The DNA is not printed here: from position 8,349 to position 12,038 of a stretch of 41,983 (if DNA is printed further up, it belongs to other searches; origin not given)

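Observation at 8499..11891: Orphan 1,130-aa helical-repeat protein ending in an SMG6/YlaK-style PIN nuclease domain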

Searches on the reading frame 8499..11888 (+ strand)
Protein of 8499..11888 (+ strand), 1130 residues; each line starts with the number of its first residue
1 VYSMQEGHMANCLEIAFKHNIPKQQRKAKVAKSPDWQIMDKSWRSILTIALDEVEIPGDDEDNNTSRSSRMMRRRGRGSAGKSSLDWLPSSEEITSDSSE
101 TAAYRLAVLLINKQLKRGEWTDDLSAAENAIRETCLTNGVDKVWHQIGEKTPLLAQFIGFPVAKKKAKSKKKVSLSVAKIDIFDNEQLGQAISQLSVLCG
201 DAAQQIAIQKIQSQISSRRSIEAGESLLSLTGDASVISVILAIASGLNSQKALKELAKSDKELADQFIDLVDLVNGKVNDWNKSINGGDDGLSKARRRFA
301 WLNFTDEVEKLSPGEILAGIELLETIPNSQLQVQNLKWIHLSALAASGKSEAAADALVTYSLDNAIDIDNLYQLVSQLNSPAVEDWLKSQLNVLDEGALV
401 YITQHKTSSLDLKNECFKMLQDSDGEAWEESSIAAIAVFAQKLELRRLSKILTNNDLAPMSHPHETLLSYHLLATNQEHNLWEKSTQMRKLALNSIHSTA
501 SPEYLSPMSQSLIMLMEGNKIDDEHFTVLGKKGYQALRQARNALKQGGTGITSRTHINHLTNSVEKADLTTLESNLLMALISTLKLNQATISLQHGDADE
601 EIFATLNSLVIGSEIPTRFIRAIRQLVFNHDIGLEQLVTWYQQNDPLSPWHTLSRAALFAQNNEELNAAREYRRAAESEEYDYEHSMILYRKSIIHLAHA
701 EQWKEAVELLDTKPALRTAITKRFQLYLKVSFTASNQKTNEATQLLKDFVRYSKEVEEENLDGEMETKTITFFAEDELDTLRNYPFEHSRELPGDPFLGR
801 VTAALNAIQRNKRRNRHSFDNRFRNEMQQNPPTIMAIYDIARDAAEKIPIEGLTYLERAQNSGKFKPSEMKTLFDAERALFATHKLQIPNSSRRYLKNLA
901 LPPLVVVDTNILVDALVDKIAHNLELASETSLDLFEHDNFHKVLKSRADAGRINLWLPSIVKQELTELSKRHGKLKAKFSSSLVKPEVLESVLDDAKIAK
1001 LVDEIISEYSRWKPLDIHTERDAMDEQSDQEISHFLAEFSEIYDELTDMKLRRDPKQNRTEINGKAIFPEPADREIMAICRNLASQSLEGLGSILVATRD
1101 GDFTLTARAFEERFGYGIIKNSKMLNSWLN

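Call 4: search_protein_families(library=pfam, proteins=[window:8499-11888:+], max_evalue=10)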
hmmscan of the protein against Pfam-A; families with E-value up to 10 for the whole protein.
window:8499-11888:+ (1130 aa): 3 families
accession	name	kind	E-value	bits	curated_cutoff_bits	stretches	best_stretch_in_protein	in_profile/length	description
PF16289.11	PIN_12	-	0.037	14.9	32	1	905-1024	1-92/172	PIN domain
PF13625.11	Helicase_C_3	-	0.056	13.9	34.2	1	957-1001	70-119/125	Helicase conserved C-terminal domain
PF01850.27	PIN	-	0.064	14.3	23.6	1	906-1016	2-93/120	PIN domain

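Call 5: search_protein_families(library=ncbifam, proteins=[window:8499-11888:+], max_evalue=10)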
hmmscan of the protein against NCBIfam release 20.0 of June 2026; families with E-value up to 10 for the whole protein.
window:8499-11888:+ (1130 aa): 1 family
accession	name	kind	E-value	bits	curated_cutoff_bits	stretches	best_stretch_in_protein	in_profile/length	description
NF011974.0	PRK15443.2-1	subfamily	0.13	12.5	171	1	652-719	26-93/110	diol dehydratase small subunit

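Call 6: find_homologous_proteins(query=window:8499-11888:+, max_evalue=0.001)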
Query window:8499-11888:+ (1130 aa): 28 proteins with E <= 0.001 among 8000 candidates.
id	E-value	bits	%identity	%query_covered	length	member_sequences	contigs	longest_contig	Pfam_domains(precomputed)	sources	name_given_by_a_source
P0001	0.0e+0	2326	93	100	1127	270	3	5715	-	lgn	-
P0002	0.0e+0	2033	86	94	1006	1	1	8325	-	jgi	-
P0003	0.0e+0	1877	73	100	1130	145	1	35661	-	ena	-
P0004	0.0e+0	1877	73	100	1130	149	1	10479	-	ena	-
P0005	0.0e+0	1852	73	99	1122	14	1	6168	-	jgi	-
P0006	0.0e+0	1851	73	100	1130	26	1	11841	-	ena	-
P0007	0.0e+0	1848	72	100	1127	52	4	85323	-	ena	-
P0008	0.0e+0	1824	73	99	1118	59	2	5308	-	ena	-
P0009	0.0e+0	1819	71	100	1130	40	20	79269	-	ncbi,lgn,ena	-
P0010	0.0e+0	1810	71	100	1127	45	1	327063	-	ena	-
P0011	0.0e+0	1808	71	99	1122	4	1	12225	-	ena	-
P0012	0.0e+0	1797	71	100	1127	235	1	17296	-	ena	-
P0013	0.0e+0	1787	71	99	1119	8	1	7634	-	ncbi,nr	ncbi:MAG TPA: hypothetical protein HA359_02195 [Candidatus Poseidoniaceae archaeon]|nr:hypothetical 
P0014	0.0e+0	1781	70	99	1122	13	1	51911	-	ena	-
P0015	0.0e+0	1771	69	100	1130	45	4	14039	-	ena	-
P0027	0.0e+0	1271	51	100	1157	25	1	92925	-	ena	-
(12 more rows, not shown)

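Call 9: search_solved_structures(query=A1, max_evalue=10, show_alignments=3)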
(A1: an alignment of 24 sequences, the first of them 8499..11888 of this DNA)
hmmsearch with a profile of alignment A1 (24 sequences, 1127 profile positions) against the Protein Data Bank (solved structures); distinct sequences matched with E-value up to 10: 0.

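Call 13: find_encoding_contigs(protein=P0027, flank=8000, max_places=3)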
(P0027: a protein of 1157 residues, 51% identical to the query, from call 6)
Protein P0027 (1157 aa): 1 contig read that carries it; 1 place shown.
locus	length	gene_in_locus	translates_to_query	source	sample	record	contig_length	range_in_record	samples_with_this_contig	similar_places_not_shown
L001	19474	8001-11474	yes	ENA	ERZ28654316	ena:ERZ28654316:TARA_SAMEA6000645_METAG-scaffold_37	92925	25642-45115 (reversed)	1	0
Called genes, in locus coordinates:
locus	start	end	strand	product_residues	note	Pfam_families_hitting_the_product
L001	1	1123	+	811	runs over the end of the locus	PF00390:malic, PF03949:Malic_M, PF01515:PTA_PTB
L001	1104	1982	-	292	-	-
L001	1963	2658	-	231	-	PF13417:GST_N_3, PF13409:GST_N_2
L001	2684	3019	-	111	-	-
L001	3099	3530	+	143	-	PF02590:SPOUT_MTase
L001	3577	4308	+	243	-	-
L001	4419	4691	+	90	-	-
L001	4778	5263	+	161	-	PF09969:DUF2203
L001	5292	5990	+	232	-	PF01923:Cob_adeno_trans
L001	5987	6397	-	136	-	PF00293:NUDIX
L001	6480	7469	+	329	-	-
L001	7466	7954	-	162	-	-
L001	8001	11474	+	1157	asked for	-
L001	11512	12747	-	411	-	PF00180:Iso_dh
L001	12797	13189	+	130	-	PF02566:OsmC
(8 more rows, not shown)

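Call 14: find_encoding_contigs(protein=P0010, flank=8000, max_places=3)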
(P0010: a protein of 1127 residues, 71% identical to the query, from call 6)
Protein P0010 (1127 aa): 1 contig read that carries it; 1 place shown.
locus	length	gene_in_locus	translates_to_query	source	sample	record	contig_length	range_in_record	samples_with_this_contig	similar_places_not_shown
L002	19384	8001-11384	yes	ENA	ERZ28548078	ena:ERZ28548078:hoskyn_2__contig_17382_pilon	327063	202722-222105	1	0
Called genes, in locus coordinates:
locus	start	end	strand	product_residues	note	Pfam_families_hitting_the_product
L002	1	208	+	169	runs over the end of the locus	PF01515:PTA_PTB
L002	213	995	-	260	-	PF13489:Methyltransf_23, PF05219:DREV, PF07021:MetW, PF13847:Methyltransf_31 (weak), PF08241:Methyltransf_11, PF08242:Methyltransf_12, PF13649:Methyltransf_25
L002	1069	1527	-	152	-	-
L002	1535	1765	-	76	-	-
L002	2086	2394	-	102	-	-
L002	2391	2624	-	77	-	-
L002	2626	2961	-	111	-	-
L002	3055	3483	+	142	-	PF02590:SPOUT_MTase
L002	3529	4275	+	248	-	-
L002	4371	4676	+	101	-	-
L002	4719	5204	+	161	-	PF09969:DUF2203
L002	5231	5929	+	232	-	PF01923:Cob_adeno_trans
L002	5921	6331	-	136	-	PF00293:NUDIX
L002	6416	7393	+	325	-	-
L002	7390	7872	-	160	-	-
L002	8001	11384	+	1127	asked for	-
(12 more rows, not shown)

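Call 21: search_protein_families(library=padloc, proteins=[window:8499-11888:+], max_evalue=1)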
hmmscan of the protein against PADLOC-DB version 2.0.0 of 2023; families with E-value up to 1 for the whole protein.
window:8499-11888:+ (1130 aa): 0 families

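Call 27: predict_structure(alignment_id=A1)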
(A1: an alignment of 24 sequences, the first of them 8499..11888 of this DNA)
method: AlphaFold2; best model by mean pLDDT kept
length: 1130 residues; sequences in the alignment: 24
mean_pLDDT: 71.6   pTM: 0.49
mean pLDDT of the five models: 71.6, 71.1, 68.0, 67.6, 66.5
residues with pLDDT >= 90: 76; 70-90: 664; 50-70: 191; < 50: 199
segments of 3 or more residues with pLDDT < 50: 58-82, 165-170, 546-549, 812-816, 890-971, 981-985, 1008-1018, 1058-1063, 1087-1102, 1115-1130
pLDDT, mean of each block of 10 residues (from residue 1): 66 74 75 75 80 61 30 32 69 76 84 76 83 83 81 81 55 77 85 81 76 82 81 85 86 85 88 85 80 87 82 84 80 80 81 81 73 81 86 86 86 92 87 90 90 87 92 79 87 87 88 83 79 80 56 80 88 90 87 75 89 84 88 90 87 92 89 88 85 87 87 77 78 79 75 56 57 55 56 60 62 55 77 82 78 77 75 78 68 42 30 43 39 37 41 40 47 50 48 55 50 39 64 61 50 50 51 60 50 42 50 46 40
secondary structure, 60 per line:
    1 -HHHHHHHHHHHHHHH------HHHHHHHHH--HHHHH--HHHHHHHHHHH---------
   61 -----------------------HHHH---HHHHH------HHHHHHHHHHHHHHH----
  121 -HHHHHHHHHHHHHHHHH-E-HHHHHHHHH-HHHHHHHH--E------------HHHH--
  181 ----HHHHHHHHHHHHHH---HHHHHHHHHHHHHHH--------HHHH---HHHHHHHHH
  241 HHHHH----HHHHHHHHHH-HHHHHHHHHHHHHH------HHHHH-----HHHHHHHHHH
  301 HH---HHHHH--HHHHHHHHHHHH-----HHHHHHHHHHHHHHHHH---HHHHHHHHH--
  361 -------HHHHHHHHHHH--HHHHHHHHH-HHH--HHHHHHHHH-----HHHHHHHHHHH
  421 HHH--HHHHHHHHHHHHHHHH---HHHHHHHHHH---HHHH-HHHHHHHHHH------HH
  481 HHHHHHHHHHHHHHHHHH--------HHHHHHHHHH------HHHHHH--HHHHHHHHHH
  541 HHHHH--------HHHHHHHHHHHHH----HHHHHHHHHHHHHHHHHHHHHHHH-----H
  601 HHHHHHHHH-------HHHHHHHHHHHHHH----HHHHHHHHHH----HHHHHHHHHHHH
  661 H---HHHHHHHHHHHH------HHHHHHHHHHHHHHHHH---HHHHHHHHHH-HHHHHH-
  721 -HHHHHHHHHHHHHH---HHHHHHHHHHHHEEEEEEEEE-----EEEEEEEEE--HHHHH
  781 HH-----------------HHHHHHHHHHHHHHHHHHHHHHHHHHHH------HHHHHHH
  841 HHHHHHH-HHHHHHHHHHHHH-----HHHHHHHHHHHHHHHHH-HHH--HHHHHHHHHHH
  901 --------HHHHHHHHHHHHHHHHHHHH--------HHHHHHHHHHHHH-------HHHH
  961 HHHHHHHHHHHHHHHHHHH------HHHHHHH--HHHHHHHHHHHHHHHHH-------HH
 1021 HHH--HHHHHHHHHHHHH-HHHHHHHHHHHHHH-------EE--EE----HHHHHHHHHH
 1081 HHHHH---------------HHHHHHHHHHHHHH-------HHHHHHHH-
elements in order (helices of 4 or more, strands of 3 or more residues): H2-16 H23-31 H34-38 H41-51 H84-87 H91-95 H102-116 H122-138 H142-150 H152-159 H175-178 H185-198 H202-216 H225-228 H232-245 H250-259 H261-274 H281-285 H291-302 H306-310 H313-324 H330-346 H350-358 H368-378 H381-389 H396-404 H410-423 H426-441 H445-454 H458-461 H463-472 H479-498 H507-516 H523-528 H531-545 H554-566 H571-594 H600-609 H617-630 H635-644 H649-661 H665-676 H683-699 H703-712 H714-719 H722-735 H739-750 E751-759 E765-773 H776-782 H800-827 H834-847 H849-861 H867-883 H890-900 H909-928 H937-949 H957-979 H986-992 H995-1011 H1019-1023 H1026-1038 H1040-1053 H1071-1085 H1101-1114 H1122-1129

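Call 31: fold_search(model_id=the predicted structure, library=pdb)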
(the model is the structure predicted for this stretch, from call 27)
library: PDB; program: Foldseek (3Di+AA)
matches with E <= 10: 909; with E <= 0.001: 7
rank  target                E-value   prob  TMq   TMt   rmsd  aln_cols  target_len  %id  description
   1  8hmd_C                1.7e-04  0.99  0.14  0.13  37.4      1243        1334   12  base module state 2 of Tetrahymena IFT-A (released 2023-06-14)
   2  7dkh_A                2.4e-04  0.98  0.12  0.13  24.9      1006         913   12  Crystal structure of the Ctr9/Paf1/Cdc73/Rtf1 quaternary complex (released 2021-11-24)
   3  7z8v_D                2.7e-04  0.97  0.13  0.13  38.5      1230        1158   12  CAND1-SCF-SKP2 (SKP1deldel) CAND1 engaged SCF rocked (released 2023-04-19)
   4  8bbg_D                3.2e-04  0.99  0.12  0.11  42.6      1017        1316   10  Structure of the IFT-A complex; anterograde IFT-A train model (released 2022-12-21)
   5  9rtt_Q                4.4e-04  1.00  0.17  0.19  27.1      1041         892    9  Activated Elongation Complex with IWS1 and ELOF1 (released 2025-09-03)
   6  9hvq_Q                4.7e-04  1.00  0.16  0.19  26.4      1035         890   10  Structure of the transcribing Pol II-DSIF-PAF-SPT6-RECQL5 complex (released 2025-07-16)
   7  9l5r_I                4.7e-04  0.99  0.13  0.17  29.4       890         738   11  Cryo-EM structure of the thermophile spliceosome (state ILS) (released 2025-03-12)
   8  7xn7_q                1.7e-03  0.95  0.14  0.15  33.2      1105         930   12  RNA polymerase II elongation complex containing Spt4/5, Elf1, Spt6, Spn1 and Paf1C (released 2022-09-07)
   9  9hmf_K                2.1e-03  1.00  0.14  0.19  24.9       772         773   11  Periplasmic scaffold of the Campylobacter jejuni flagellar motor (alpha carbon trace) (released 2024-12-25)
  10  5dse_C                2.1e-03  0.98  0.15  0.20  24.2       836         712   11  Crystal Structure of the TTC7B/Hyccin Complex (released 2015-12-02)
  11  6bq1_B                2.2e-03  0.94  0.12  0.15  25.4       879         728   10  Human PI4KIIIa lipid kinase complex (released 2017-12-13)
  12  4buj_F                2.4e-03  0.84  0.11  0.10  31.6      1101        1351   12  Crystal structure of the S. cerevisiae Ski2-3-8 complex (released 2013-08-28)
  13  8cdj_D                2.6e-03  0.89  0.12  0.14  31.1       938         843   13  CAND1 b-hairpin++-SCF-SKP2 CAND1 rolling SCF engaged (released 2023-04-19)
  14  2xwu_B                3.1e-03  0.69  0.09  0.10  31.7       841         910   11  CRYSTAL STRUCTURE OF IMPORTIN 13 - UBC9 COMPLEX (released 2010-12-29)
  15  7dkh_I                3.5e-03  0.84  0.12  0.13  26.1      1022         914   11  Crystal structure of the Ctr9/Paf1/Cdc73/Rtf1 quaternary complex (released 2021-11-24)
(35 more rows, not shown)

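Call 37: search_protein_representatives(alignment_id=A1)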
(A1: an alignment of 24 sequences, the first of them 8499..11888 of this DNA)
Query: 24 sequences, 1127 profile positions. Proteins with E-value up to 0.001 (for the whole library): 215; up to 1e-10: 151; up to 1e-30: 73. The best 150 are listed.
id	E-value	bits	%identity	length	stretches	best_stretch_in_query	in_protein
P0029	0.0e+00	1412.7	-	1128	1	7-1126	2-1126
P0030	0.0e+00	1193.0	-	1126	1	1-1126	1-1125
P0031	0.0e+00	1079.8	-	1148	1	6-1126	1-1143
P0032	2.3e-291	986.1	-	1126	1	1-1126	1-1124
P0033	8.5e-263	891.5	-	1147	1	1-1126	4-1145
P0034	1.4e-256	870.9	-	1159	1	3-1126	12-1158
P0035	1.9e-211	721.5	-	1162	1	5-1125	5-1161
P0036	2.6e-201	687.9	-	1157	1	16-1126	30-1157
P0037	7.4e-196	669.8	-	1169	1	3-1126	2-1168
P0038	3.8e-192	657.5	-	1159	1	3-1126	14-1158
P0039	3.6e-190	651.0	-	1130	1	2-1126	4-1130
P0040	1.5e-181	622.4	-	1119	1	3-1124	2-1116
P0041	7.7e-181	620.1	-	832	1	295-1127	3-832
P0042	9.2e-177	606.6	-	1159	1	3-1125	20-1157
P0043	6.7e-175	600.4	-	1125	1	3-1124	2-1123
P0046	2.3e-163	562.2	-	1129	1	26-1121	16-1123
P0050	4.2e-152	524.9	-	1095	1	36-1123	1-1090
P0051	6.6e-151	521.0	-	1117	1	47-1126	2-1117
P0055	3.4e-124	432.5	-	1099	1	3-1121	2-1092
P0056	2.5e-122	426.3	-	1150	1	3-1122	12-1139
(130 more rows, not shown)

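Call 47: find_encoding_contigs(protein=P0009, flank=3000, max_places=3)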
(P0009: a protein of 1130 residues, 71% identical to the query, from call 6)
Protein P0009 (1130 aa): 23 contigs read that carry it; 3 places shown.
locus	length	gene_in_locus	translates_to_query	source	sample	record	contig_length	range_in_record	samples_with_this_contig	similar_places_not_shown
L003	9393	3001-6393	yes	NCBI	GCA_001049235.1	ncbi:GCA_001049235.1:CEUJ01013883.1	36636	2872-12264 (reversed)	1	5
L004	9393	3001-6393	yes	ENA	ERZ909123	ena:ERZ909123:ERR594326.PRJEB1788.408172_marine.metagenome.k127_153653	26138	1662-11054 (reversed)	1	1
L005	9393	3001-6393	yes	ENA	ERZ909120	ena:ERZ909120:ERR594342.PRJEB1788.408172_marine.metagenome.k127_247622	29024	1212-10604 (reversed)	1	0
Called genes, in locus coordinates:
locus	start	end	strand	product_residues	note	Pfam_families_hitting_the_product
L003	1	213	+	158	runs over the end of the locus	PF09969:DUF2203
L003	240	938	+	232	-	PF01923:Cob_adeno_trans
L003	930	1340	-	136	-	PF00293:NUDIX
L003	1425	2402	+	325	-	-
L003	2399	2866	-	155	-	-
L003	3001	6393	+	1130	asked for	-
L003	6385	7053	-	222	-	PF05724:TPMT, PF05401:NodS (weak), PF13489:Methyltransf_23, PF13847:Methyltransf_31 (weak), PF08241:Methyltransf_11 (weak), PF08242:Methyltransf_12, PF13649:Methyltransf_25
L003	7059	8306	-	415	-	PF00180:Iso_dh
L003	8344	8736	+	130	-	PF02566:OsmC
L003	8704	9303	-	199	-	-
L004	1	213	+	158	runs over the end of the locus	PF09969:DUF2203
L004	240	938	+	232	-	PF01923:Cob_adeno_trans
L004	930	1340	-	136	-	PF00293:NUDIX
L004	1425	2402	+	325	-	-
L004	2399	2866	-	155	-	-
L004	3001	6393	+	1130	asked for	-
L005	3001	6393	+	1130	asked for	-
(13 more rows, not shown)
